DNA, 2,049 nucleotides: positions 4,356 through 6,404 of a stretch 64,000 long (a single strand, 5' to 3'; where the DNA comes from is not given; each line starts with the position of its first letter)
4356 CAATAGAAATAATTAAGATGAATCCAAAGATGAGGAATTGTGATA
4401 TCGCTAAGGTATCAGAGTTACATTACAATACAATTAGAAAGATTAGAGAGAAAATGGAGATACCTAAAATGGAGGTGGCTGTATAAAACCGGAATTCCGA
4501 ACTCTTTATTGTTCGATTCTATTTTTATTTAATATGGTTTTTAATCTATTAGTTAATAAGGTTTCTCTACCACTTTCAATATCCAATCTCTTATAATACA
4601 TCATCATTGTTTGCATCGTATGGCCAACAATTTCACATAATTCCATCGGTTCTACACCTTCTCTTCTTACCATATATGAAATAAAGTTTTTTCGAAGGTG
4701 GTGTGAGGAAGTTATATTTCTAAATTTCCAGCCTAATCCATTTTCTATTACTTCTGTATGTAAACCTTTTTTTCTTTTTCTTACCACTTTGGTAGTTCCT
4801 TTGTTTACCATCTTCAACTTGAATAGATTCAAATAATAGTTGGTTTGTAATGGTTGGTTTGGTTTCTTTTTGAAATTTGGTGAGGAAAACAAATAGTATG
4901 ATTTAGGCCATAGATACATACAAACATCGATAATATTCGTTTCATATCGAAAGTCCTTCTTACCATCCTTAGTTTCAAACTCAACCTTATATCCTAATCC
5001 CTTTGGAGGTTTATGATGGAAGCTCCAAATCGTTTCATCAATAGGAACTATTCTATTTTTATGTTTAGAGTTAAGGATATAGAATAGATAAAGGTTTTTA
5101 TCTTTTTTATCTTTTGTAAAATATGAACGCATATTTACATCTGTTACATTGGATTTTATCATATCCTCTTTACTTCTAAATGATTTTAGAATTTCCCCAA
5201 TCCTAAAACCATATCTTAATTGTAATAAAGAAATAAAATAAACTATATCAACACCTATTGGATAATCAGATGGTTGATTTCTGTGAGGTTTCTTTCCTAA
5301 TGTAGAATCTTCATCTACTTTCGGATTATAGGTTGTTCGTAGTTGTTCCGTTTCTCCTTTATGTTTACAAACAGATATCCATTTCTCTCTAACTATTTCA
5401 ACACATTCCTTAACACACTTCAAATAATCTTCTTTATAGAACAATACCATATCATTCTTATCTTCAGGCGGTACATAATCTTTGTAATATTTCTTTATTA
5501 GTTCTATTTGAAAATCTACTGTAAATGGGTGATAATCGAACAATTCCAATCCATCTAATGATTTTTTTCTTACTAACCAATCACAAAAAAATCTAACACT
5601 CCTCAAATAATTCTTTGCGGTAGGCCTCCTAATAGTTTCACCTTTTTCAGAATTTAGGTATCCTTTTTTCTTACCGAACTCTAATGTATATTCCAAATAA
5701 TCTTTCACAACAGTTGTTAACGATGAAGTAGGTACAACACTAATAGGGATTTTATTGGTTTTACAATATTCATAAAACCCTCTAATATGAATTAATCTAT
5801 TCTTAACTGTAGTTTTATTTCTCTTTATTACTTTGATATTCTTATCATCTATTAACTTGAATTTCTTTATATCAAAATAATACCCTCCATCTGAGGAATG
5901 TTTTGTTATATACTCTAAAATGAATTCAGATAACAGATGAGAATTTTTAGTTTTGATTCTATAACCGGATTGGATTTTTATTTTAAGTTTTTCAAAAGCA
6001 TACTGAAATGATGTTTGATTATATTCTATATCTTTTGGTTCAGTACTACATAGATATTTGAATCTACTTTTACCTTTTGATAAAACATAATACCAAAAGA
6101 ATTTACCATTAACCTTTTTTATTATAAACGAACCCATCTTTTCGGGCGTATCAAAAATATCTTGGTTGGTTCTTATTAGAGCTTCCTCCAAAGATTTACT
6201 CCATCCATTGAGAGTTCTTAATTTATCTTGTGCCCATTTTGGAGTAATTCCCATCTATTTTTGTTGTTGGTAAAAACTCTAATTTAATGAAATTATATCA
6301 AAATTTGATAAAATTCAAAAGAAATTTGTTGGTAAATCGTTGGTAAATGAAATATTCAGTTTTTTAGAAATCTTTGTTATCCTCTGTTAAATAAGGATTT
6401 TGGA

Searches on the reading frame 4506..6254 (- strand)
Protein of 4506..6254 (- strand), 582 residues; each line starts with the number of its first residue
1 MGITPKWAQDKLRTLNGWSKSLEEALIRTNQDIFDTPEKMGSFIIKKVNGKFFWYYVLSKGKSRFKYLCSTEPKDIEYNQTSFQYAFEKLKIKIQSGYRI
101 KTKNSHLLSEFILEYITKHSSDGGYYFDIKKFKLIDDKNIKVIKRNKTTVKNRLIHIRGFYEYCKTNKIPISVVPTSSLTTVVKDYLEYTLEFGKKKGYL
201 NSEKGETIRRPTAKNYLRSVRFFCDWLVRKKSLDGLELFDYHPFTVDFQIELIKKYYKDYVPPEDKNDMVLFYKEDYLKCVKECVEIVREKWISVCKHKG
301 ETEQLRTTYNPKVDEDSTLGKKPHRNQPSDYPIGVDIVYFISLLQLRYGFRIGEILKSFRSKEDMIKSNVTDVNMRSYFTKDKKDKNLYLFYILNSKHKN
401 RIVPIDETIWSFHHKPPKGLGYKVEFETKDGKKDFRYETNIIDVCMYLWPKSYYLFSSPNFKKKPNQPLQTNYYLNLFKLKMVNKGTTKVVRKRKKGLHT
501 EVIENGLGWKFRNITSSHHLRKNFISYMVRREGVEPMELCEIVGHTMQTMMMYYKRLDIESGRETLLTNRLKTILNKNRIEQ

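Call 6: search_protein_families(library=pfam, proteins=[window:4506-6254:-], max_evalue=0.01)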
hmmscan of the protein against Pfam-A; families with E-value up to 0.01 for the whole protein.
window:4506-6254:- (582 aa): 1 family
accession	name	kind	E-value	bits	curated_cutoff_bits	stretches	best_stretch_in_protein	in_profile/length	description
PF00589.27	Phage_integrase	-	1.9e-05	25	27.1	0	508-558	124-169/172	Phage integrase family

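Call 11: search_protein_families(library=padloc, proteins=[window:4506-6254:-], max_evalue=0.01)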
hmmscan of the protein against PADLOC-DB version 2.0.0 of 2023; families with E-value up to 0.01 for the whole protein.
window:4506-6254:- (582 aa): 0 families

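Call 73: search_protein_families(library=phrogs, proteins=[window:4506-6254:-], max_evalue=0.001)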
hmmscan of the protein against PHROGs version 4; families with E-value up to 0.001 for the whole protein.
window:4506-6254:- (582 aa): 0 families
